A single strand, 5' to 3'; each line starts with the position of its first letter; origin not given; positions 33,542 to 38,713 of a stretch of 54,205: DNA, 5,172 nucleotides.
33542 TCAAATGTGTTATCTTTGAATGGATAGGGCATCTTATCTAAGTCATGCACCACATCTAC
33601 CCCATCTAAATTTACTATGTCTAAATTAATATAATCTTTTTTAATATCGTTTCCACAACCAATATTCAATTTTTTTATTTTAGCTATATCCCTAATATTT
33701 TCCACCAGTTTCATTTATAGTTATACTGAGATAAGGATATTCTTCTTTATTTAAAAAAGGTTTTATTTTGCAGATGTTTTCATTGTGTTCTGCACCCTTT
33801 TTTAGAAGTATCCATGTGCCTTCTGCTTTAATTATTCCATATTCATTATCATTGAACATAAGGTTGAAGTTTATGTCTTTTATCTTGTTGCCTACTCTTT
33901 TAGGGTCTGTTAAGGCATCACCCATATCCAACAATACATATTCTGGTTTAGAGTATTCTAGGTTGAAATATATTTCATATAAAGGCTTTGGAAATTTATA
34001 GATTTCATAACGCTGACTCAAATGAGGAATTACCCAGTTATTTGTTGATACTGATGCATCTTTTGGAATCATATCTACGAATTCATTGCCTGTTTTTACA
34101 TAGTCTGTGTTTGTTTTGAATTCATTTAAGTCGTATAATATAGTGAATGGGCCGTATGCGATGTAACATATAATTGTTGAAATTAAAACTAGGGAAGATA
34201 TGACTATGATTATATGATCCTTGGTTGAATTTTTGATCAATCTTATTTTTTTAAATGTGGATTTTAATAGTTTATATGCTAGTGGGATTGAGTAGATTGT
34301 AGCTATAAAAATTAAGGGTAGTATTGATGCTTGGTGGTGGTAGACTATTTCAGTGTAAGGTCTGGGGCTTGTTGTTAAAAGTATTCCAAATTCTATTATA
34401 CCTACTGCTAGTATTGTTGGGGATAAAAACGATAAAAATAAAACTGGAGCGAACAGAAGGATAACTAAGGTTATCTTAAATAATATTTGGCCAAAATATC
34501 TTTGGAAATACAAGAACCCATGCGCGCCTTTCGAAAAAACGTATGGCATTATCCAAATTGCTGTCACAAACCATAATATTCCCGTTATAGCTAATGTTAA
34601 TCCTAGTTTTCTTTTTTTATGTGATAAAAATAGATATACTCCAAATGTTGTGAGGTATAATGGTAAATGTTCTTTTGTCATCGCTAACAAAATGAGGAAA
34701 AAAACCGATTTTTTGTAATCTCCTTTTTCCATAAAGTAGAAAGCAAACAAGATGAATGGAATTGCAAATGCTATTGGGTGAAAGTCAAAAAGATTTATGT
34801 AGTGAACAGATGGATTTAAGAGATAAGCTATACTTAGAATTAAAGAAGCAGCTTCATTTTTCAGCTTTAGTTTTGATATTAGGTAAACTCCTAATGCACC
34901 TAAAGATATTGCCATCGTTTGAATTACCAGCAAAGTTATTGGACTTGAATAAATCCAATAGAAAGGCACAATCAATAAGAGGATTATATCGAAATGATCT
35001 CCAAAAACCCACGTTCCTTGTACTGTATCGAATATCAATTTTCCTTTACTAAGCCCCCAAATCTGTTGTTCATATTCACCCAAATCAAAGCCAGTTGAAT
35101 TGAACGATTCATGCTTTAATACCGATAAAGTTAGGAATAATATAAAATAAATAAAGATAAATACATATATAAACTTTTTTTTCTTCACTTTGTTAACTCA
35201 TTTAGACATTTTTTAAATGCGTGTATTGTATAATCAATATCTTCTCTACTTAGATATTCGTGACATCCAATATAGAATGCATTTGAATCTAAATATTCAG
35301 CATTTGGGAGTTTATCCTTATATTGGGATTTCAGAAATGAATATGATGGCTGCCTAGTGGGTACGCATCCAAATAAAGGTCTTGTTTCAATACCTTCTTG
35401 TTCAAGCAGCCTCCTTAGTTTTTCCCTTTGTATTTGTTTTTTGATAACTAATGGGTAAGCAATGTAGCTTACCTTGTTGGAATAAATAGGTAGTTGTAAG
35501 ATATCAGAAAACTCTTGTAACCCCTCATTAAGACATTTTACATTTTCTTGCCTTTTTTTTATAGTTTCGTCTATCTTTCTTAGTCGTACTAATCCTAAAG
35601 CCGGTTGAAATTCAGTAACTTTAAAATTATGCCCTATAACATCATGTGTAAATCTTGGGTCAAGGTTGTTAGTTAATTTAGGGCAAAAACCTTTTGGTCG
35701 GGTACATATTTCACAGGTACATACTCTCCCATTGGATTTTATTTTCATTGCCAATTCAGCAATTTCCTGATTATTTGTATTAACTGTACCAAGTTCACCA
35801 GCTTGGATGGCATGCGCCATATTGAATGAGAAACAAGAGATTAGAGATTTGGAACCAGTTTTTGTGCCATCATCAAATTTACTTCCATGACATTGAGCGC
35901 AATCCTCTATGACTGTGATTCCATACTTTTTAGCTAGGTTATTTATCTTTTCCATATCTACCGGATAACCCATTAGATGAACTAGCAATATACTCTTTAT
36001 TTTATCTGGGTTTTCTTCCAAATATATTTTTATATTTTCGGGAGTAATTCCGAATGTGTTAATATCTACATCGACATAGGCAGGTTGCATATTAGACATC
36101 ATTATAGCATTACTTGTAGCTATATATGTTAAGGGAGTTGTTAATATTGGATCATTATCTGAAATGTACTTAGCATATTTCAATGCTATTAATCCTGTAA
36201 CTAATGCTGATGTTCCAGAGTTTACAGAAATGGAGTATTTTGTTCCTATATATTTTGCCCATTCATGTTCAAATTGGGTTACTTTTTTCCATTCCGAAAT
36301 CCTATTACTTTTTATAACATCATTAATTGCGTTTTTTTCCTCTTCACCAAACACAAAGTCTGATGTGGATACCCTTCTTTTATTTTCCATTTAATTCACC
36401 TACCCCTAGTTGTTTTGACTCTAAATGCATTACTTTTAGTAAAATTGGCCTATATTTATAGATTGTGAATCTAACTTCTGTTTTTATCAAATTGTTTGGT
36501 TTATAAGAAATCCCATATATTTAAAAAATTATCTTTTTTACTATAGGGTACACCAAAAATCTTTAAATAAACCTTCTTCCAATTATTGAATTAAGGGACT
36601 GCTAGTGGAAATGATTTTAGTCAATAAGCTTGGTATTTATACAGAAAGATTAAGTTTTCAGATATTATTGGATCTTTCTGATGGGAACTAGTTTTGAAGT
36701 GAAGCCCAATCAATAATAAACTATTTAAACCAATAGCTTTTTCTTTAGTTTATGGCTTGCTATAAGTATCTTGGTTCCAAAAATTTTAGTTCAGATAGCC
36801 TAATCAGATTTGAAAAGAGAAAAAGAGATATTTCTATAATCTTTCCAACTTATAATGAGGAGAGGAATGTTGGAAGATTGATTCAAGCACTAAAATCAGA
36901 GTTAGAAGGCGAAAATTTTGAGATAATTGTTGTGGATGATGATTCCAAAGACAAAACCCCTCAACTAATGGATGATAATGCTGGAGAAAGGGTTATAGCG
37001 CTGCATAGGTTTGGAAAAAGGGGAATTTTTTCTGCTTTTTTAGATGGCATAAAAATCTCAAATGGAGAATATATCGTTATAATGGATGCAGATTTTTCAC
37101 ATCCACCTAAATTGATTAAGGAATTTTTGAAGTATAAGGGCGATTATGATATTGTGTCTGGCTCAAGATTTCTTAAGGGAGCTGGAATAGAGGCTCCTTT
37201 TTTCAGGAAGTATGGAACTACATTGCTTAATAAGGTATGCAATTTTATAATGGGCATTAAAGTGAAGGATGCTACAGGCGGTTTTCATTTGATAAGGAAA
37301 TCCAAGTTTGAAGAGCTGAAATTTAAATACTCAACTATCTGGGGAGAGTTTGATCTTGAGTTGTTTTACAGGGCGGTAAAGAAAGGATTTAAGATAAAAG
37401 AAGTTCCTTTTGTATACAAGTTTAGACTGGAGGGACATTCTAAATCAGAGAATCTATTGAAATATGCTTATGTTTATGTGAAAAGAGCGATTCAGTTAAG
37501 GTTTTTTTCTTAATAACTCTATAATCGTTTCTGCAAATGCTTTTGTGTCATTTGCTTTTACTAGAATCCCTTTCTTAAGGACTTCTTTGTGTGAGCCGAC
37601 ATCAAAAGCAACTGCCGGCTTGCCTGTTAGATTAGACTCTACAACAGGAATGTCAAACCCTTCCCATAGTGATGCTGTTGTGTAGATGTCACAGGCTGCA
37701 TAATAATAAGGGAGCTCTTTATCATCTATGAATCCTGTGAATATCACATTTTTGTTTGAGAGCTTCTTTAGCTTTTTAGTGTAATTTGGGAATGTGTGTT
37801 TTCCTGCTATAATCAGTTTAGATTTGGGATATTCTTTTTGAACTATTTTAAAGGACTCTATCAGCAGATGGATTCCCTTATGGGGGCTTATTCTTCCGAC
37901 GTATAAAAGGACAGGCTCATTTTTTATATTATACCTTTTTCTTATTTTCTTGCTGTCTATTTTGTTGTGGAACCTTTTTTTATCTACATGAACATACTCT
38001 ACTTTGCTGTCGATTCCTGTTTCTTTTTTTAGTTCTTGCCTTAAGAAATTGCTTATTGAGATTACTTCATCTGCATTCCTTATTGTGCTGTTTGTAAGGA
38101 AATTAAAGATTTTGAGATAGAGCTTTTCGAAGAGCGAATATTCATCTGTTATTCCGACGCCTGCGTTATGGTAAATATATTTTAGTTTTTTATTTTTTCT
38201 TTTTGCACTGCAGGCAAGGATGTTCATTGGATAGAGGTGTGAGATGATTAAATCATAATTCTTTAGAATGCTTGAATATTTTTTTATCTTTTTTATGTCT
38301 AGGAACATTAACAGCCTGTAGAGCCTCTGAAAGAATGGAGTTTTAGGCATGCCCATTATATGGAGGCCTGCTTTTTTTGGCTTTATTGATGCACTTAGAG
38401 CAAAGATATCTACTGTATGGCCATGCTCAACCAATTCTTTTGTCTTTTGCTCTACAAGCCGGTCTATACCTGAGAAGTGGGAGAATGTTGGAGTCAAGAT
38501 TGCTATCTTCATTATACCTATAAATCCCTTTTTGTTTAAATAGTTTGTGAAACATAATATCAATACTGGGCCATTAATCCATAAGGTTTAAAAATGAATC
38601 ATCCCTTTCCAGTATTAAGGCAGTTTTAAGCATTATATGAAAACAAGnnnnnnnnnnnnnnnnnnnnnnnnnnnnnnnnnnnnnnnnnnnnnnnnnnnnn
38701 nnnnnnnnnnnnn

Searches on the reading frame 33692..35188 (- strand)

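Call 8: search_protein_families(library=pfam, proteins=[window:33692-35188:-], max_evalue=0.001)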
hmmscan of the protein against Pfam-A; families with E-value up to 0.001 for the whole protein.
window:33692-35188:- (498 aa): 1 family
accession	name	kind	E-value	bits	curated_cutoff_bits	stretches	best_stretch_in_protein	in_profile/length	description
PF09852.15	DUF2079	-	2.5e-59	202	28.2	1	25-441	1-437/459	Predicted membrane protein (DUF2079)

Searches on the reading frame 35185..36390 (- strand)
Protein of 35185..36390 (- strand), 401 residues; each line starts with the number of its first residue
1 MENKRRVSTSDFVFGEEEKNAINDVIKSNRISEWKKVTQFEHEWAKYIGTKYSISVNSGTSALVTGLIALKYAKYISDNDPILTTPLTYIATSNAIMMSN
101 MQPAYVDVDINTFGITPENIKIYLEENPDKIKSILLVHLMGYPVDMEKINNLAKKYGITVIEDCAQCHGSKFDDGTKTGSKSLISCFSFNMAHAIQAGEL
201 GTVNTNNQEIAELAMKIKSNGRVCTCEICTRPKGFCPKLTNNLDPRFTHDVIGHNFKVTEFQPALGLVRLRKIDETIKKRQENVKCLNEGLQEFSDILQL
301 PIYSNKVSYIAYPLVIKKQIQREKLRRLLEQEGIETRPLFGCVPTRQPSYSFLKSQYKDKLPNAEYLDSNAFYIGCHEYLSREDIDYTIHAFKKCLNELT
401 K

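Call 8: search_protein_families(library=pfam, proteins=[window:35185-36390:-], max_evalue=0.001)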
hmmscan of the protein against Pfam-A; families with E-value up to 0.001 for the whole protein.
window:35185-36390:- (401 aa): 3 families
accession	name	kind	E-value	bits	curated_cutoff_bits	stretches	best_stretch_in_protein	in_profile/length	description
PF01041.23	DegT_DnrJ_EryC1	-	2.2e-81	274.3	19.8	1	15-392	4-359/360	DegT/DnrJ/EryC1/StrS aminotransferase family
PF00155.27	Aminotran_1_2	-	0.00023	20.9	19.7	1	27-135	34-149/361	Aminotransferase class I and II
PF00266.25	Aminotran_5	-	0.00045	19.7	21.5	0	35-170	43-182/371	Aminotransferase class-V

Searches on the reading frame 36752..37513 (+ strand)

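Call 8: search_protein_families(library=pfam, proteins=[window:36752-37513:+], max_evalue=0.001)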
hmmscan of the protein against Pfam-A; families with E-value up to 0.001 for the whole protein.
window:36752-37513:+ (253 aa): 2 families
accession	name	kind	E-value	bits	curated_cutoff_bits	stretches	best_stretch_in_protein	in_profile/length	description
PF00535.33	Glycos_transf_2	-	7e-31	107.9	23.3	1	28-189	1-167/168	Glycosyl transferase family 2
PF13641.12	Glyco_tranf_2_3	-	1e-05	26.2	27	1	27-219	3-205/230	Glycosyltransferase like family 2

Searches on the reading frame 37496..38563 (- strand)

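Call 8: search_protein_families(library=pfam, proteins=[window:37496-38563:-], max_evalue=0.001)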
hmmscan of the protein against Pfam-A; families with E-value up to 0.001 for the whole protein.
window:37496-38563:- (355 aa): 4 families
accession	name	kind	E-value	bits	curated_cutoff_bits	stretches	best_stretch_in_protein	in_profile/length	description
PF00534.26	Glycos_transf_1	-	6.4e-35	120.6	26.4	1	204-353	2-158/172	Glycosyl transferases group 1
PF13692.12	Glyco_trans_1_4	-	1.4e-30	106.9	27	1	216-352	1-141/142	Glycosyl transferases group 1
PF13439.12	Glyco_transf_4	-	2.3e-17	63.9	28.5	1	31-192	2-163/170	Glycosyltransferase Family 4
PF13579.12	Glyco_trans_4_4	-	2.2e-08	35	29.7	1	32-192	2-156/158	Glycosyl transferase 4-like domain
